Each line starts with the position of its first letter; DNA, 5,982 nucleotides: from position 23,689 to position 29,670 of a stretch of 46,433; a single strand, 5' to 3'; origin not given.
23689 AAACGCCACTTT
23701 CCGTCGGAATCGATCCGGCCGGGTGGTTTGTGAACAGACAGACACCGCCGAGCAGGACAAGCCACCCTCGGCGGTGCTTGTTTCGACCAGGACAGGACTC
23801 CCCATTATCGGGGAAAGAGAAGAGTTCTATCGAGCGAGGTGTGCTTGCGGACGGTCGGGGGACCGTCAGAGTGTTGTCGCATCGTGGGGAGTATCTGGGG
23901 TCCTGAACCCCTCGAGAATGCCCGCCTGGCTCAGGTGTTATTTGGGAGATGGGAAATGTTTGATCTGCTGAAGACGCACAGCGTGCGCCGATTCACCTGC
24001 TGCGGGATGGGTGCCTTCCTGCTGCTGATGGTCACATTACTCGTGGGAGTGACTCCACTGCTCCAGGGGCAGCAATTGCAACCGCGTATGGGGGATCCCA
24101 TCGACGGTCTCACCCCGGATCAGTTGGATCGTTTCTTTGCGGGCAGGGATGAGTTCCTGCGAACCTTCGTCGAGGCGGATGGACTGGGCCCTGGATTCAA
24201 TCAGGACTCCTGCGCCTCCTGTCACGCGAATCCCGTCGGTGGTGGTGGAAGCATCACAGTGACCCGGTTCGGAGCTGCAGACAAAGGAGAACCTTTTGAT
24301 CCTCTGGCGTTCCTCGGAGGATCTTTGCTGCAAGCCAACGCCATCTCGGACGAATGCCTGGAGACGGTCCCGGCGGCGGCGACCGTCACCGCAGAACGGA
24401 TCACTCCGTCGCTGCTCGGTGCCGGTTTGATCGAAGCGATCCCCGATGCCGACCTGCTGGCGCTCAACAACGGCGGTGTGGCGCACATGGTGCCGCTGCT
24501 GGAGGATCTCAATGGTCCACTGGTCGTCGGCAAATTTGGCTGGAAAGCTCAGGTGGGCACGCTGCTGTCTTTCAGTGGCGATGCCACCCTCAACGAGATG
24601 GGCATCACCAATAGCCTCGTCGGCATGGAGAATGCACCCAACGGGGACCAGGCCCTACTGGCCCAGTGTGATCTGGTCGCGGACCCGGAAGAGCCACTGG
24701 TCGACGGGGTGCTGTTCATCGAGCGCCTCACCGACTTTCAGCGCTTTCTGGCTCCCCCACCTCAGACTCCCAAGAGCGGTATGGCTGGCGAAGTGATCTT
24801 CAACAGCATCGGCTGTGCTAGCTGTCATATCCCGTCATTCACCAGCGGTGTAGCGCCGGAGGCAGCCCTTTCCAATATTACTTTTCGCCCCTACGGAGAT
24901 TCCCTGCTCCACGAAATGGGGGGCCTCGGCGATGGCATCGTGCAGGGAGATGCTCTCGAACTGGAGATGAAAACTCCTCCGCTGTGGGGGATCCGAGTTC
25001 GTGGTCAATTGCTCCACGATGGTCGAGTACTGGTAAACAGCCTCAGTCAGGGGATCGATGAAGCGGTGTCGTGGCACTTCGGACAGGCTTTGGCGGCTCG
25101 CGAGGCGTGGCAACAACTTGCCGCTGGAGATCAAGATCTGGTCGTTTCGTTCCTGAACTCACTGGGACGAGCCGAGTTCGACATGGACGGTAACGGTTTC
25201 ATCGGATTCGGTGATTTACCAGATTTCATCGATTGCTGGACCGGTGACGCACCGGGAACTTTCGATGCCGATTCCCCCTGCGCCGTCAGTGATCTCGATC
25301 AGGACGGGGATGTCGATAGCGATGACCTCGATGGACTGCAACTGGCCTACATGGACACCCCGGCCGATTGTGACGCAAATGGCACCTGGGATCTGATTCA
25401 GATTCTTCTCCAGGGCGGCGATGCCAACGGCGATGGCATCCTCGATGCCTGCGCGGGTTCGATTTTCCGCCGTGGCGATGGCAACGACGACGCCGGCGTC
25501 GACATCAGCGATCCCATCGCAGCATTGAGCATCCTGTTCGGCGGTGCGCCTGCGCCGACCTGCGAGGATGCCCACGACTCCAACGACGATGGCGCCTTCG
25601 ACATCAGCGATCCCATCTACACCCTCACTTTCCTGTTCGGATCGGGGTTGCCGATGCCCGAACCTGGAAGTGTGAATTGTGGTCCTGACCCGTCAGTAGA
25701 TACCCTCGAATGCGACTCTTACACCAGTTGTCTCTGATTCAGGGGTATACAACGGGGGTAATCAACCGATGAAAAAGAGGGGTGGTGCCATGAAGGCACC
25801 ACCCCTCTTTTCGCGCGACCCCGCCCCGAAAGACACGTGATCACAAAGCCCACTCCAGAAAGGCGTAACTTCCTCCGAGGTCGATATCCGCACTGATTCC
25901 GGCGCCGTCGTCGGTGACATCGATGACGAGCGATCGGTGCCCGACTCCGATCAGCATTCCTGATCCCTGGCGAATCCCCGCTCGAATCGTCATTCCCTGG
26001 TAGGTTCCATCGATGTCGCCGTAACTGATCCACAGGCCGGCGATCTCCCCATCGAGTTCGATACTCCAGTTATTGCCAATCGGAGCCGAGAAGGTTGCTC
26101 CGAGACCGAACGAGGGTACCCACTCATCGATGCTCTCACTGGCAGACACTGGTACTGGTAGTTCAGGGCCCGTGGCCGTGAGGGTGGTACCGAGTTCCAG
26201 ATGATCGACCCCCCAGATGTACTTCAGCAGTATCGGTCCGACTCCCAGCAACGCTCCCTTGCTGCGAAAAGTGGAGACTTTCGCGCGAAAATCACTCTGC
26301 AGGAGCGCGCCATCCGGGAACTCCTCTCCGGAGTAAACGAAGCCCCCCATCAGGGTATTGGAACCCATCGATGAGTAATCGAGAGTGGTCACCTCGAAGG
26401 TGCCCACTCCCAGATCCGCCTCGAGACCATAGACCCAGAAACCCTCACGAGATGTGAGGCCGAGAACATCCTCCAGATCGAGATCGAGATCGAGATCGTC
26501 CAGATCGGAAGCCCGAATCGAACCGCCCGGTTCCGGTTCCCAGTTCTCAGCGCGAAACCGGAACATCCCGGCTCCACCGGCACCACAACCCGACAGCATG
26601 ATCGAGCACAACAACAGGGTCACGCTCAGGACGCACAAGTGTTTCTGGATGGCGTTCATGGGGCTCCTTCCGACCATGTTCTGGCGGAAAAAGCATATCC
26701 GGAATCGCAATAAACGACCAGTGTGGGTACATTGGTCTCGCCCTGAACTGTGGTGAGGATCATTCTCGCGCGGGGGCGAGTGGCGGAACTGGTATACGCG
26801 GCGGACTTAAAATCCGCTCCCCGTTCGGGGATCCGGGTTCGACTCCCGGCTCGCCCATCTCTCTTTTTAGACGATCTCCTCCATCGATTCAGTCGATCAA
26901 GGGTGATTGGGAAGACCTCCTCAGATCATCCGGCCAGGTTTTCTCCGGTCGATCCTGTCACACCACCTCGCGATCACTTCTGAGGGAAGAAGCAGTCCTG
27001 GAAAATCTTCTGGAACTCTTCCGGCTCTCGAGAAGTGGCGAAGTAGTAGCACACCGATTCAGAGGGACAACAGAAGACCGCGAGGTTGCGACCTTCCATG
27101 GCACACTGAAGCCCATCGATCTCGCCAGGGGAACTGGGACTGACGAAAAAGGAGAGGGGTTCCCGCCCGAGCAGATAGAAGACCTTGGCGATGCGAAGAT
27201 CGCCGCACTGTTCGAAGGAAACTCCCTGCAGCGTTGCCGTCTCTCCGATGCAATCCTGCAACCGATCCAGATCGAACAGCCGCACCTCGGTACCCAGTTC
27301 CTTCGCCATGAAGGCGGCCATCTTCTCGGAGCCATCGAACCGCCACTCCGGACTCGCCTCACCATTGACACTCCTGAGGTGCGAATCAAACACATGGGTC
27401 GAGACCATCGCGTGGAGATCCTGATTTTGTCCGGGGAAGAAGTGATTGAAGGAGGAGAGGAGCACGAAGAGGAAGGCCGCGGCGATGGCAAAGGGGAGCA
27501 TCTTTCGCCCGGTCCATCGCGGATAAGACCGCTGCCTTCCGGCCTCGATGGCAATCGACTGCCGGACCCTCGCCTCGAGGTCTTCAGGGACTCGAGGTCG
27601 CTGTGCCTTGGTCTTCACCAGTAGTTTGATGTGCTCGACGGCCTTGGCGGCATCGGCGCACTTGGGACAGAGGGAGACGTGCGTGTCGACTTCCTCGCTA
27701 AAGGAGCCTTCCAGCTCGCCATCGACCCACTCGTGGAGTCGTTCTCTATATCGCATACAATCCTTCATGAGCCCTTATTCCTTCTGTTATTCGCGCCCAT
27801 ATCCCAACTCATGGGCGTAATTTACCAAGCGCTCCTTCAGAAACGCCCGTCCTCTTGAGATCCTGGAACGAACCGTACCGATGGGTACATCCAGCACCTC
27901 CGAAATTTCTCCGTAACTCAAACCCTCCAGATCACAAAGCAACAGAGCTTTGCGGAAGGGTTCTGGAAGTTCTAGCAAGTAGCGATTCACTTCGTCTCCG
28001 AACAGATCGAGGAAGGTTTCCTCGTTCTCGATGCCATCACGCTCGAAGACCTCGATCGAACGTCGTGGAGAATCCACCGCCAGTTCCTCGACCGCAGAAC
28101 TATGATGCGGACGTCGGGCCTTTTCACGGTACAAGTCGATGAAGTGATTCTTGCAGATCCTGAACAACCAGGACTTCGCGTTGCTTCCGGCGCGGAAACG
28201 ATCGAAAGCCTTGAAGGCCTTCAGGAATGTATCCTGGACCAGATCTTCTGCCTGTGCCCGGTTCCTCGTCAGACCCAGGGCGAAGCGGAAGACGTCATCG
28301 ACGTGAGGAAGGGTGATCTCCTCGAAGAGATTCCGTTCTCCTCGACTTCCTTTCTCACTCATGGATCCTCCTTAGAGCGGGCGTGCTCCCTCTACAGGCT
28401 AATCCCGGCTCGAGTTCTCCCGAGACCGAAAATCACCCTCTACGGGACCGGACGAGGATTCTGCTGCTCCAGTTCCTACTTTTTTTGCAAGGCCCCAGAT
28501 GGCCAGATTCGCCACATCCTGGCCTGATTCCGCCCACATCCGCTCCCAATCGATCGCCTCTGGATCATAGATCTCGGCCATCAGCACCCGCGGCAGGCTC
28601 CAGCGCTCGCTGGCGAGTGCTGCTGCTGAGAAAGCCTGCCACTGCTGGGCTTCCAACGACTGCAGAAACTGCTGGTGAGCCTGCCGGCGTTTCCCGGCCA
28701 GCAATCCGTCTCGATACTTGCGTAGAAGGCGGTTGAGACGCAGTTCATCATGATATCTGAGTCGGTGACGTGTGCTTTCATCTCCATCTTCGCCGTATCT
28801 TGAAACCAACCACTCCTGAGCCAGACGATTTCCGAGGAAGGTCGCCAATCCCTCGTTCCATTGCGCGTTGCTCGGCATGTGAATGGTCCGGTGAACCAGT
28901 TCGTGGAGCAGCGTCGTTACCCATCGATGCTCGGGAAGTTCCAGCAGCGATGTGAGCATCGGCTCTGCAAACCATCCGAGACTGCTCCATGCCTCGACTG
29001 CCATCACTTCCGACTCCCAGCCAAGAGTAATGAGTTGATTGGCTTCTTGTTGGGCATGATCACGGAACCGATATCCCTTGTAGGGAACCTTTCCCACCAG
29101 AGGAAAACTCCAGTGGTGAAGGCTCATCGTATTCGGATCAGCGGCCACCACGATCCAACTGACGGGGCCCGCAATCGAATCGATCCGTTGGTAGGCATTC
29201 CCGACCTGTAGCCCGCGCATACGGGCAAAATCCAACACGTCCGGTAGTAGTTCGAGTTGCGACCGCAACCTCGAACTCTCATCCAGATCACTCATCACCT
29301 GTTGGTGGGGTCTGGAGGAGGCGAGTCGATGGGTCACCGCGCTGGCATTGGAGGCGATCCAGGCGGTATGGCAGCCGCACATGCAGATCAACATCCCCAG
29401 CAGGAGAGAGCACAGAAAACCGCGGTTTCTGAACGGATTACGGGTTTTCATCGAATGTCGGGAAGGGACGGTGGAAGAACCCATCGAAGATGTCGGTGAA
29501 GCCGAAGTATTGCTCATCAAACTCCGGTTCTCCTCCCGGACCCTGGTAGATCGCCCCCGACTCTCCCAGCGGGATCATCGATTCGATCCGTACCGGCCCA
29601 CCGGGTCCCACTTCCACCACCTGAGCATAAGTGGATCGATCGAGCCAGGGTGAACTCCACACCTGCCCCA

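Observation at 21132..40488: Five secreted proteins within 19 kb share a Cys-capped dockerin-like double EF-hand module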

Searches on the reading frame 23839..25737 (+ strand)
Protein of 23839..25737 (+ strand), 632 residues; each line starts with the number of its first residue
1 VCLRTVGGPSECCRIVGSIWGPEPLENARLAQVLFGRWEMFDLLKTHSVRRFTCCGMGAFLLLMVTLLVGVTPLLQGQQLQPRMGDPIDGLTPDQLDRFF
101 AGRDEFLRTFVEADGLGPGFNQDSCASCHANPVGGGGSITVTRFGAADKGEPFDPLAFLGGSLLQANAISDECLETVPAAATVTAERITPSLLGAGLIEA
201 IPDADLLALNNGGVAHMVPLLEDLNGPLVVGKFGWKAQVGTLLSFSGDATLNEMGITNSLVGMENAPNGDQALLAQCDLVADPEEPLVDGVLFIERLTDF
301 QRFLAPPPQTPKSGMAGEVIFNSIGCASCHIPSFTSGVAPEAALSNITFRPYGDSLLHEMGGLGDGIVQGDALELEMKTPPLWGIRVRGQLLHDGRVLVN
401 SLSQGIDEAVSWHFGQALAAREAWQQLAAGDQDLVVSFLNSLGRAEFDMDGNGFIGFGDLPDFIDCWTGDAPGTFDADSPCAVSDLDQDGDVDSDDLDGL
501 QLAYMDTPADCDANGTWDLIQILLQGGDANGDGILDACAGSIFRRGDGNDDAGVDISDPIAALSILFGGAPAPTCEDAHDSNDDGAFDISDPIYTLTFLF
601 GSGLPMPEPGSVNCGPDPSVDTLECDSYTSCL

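Call 7: search_protein_families(library=pfam, proteins=[window:23839-25737:+], max_evalue=0.1)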
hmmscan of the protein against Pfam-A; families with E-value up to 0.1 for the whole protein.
window:23839-25737:+ (632 aa): 3 families
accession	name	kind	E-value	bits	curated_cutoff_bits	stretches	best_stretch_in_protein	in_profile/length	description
PF06537.16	DHOR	-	1.1e-29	103.7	22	2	186-442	214-499/499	Di-haem oxidoreductase, putative peroxidase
PF13442.11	Cytochrome_CBB3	-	0.00054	20.7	27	0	122-139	11-27/68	Cytochrome C oxidase, cbb3-type, subunit III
PF00034.26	Cytochrom_C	-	0.0099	17.6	21.3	0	316-348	3-34/90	Cytochrome c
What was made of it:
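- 23956..25737 (+): Gene for a DHOR/DUF1111-type di-haem oxidoreductase (593 aa as called), cargo B. Pfam DHOR at 1e-29 (call 7).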

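Call 8: search_protein_families(library=ncbifam, proteins=[window:23839-25737:+], max_evalue=0.1)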
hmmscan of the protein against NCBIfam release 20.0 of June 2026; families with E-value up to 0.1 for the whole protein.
window:23839-25737:+ (632 aa): 2 families
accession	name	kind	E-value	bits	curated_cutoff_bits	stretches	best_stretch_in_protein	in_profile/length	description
NF041895.1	choice_anch_V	domain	0.042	13.9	42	0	119-142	21-42/150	choice-of-anchor V domain-containing protein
NF045774.1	cytochro_C551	exception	0.08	12.9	118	0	121-149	46-74/110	cytochrome c551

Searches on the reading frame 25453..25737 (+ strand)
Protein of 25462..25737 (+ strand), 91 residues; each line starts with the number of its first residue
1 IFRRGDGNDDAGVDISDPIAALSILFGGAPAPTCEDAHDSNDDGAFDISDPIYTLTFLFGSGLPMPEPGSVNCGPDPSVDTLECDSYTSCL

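Call 32: predict_structure(alignment_id=A2)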
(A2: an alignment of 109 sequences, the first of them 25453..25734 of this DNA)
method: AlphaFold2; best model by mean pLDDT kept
length: 94 residues; sequences in the alignment: 109
mean_pLDDT: 96.3   pTM: 0.87
mean pLDDT of the five models: 96.3, 96.1, 96.0, 95.9, 94.7
residues with pLDDT >= 90: 90; 70-90: 3; 50-70: 1; < 50: 0
segments of 3 or more residues with pLDDT < 50: none
pLDDT, mean of each block of 10 residues (from residue 1): 90 98 98 97 98 99 97 96 95 91
secondary structure, 60 per line:
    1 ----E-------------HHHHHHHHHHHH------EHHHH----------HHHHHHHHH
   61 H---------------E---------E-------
elements in order: H19-30 H38-41 H52-61
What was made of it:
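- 25462..25734 (+): Module copy B, C-terminal, 4-Cys type. This is the copy that was modelled. AF2 pLDDT 96.3 and pTM 0.87 (call 32).
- On Dockerin (type I, Pfam PF00404): AF2 pLDDT is 96.3 (call 32).
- AF2 model of copy B: pLDDT 96.3, and the tail is also above 90 (call 32). DSSP beta-bridges sit at model residues 37 and 87, which are the Cys35 and Cys84 positions (call 32).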

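Call 36: fold_search(model_id=the predicted structure, library=pdb)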
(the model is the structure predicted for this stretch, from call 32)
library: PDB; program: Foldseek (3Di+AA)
matches with E <= 10: 35; with E <= 0.001: 0
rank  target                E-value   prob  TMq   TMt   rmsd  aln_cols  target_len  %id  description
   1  4uyq_B                2.9e-02  1.00  0.59  0.74   2.5        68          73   20  High resolution structure of the third cohesin ScaC in complex with the ScaB dockerin with a mutation in the C-termina (released 2015-04-15)
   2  2mte_MODEL_1_A        3.1e-02  1.00  0.59  0.77   1.7        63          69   22  Solution structure of Doc48S (released 2014-10-15)
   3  5lxv_B                3.6e-02  0.99  0.54  0.74   2.7        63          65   30  Crystal structure of Ruminococcus flavefaciens scaffoldin C cohesin in complex with a dockerin from an uncharacterized (released 2016-10-19)
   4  4uyp_B                6.4e-02  0.99  0.55  0.70   2.3        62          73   21  High resolution structure of the third cohesin ScaC in complex with the ScaB dockerin with a mutation in the N-termina (released 2015-04-15)
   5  4fl4_G                9.7e-02  0.99  0.60  0.82   1.9        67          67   24  Scaffoldin conformation and dynamics revealed by a ternary complex from the Clostridium thermocellum cellulosome (released 2012-06-27)
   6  4dh2_D                9.7e-02  0.99  0.55  0.72   2.2        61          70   26  Crystal structure of Coh-OlpC(Cthe_0452)-Doc435(Cthe_0435) complex: A novel type I Cohesin-Dockerin complex from Clost (released 2012-11-28)
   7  8x39_A                1.0e-01  0.98  0.57  0.40   2.4        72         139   17  Crystal structure of cellulosomal double-dockerin module of Clo1313_0689 from Clostridium thermocellum (released 2024-04-03)
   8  8x39_B                1.1e-01  0.97  0.57  0.40   2.4        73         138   16  Crystal structure of cellulosomal double-dockerin module of Clo1313_0689 from Clostridium thermocellum (released 2024-04-03)
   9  5m2o_B                1.2e-01  0.94  0.56  0.69   2.6        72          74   18  R. flavefaciens' third ScaB cohesin in complex with a group 1 dockerin (released 2017-07-05)
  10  8ajy_B                1.4e-01  0.93  0.51  0.56   2.9        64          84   23  Ruminococcus flavefaciens Cohesin-Dockerin structure: dockerin from ScaH adaptor scaffoldin in complex with the cohesi (released 2022-11-02)
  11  4dh2_B                1.5e-01  0.97  0.55  0.70   2.2        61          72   26  Crystal structure of Coh-OlpC(Cthe_0452)-Doc435(Cthe_0435) complex: A novel type I Cohesin-Dockerin complex from Clost (released 2012-11-28)
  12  8x3a_MODEL_1_A        1.5e-01  0.96  0.56  0.36   1.9        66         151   17  Solution NMR structure of cellulosomal double-dockerin module of Clo1313_0689 from Clostridium thermocellum (released 2024-04-03)
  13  6kgf_B                1.6e-01  0.97  0.55  0.81   2.0        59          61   27  Crystal structure of CaDoc0917(R16D)-CaCohA2 complex at pH 8.2 (released 2020-07-08)
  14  5nrk_B                1.6e-01  0.95  0.52  0.69   2.9        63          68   22  Crystal structure of the sixth cohesin from Acetivibrio cellulolyticus' scaffoldin B in complex with Cel5 dockerin S15 (released 2018-01-31)
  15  4fl4_A                1.8e-01  0.97  0.54  0.73   2.2        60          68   27  Scaffoldin conformation and dynamics revealed by a ternary complex from the Clostridium thermocellum cellulosome (released 2012-06-27)
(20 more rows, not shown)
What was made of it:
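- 25462..25734 (+): Top PDB matches are dockerins (call 36).
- Closest known: Type I dockerin of clostridial and ruminococcal cellulosomes. Same: Same fold, with target-normalised TM 0.7-0.82 (call 36).
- The top 28 PDB Foldseek matches are all dockerins from cohesin complexes, with target-normalised TM 0.65-0.82 and rmsd 1.7-2.9 A over about 60-70 columns (call 36).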

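Call 86: search_protein_families(library=ncbifam, proteins=[window:25462-25737:+], max_evalue=0.1)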
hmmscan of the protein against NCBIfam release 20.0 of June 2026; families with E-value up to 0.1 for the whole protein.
window:25462-25737:+ (91 aa): 0 families

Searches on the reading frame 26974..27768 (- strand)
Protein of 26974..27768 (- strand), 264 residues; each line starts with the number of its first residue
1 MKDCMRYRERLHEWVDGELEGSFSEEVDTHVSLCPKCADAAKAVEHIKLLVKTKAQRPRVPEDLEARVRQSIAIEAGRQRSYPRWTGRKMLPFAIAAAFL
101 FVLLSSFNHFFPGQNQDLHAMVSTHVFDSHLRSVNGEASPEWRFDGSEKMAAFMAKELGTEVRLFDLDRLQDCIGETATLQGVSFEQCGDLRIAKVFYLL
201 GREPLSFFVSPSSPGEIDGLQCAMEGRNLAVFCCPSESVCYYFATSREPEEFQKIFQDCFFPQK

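Call 12: search_protein_families(library=pfam, proteins=[window:26974-27768:-], max_evalue=0.01)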
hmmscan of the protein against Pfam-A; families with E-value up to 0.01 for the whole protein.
window:26974-27768:- (264 aa): 1 family
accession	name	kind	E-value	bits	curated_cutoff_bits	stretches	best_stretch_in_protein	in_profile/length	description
PF13490.11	zf-HC2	-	2.1e-06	28.2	22.2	1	4-38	1-35/35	Putative zinc-finger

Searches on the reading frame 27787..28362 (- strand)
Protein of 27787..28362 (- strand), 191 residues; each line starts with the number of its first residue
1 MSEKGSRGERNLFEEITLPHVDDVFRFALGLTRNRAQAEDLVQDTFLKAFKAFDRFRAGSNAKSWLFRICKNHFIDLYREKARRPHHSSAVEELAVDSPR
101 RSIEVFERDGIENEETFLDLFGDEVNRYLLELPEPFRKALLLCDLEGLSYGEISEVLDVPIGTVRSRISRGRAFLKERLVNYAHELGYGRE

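Call 12: search_protein_families(library=pfam, proteins=[window:27787-28362:-], max_evalue=0.01)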
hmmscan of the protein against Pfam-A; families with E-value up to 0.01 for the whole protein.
window:27787-28362:- (191 aa): 6 families
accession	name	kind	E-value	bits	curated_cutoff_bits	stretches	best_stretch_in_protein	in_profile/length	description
PF04542.20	Sigma70_r2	-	9.4e-18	64.2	24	1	20-84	5-71/71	Sigma-70 region 2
PF08281.18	Sigma70_r4_2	-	1.6e-16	60.1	25.7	1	124-175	3-54/54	Sigma-70, region 4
PF04545.22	Sigma70_r4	-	7.8e-09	35.4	24.1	1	129-176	2-49/50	Sigma-70, region 4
PF22029.2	PhyR_sigma2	-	5.1e-08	33.3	27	1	26-70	10-54/55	Sigma2 domain of PhyR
PF22233.2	PhyR_sigma-like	-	0.0016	18.6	27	1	137-165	9-37/50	Response regulator PhyR, sigma-like domain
PF07638.17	Sigma70_ECF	-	0.0068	16.7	21.1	0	64-178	73-182/185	ECF sigma factor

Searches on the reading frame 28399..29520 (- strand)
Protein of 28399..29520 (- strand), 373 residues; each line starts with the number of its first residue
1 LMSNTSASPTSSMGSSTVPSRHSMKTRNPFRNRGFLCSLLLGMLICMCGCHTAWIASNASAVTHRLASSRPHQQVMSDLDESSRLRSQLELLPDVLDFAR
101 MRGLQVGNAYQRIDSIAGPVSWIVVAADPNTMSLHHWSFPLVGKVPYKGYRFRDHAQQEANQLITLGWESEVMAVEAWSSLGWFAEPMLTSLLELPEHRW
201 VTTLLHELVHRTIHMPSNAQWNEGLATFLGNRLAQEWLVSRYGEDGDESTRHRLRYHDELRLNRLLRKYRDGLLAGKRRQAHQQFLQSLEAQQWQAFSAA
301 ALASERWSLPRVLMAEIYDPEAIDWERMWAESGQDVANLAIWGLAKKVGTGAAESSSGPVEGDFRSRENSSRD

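Call 12: search_protein_families(library=pfam, proteins=[window:28399-29520:-], max_evalue=0.01)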
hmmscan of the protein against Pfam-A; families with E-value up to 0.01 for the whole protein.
window:28399-29520:- (373 aa): 1 family
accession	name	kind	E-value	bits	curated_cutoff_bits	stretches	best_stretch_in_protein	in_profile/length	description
PF10023.15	Aminopep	-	4.6e-43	148.2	25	1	62-299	10-254/322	Putative aminopeptidase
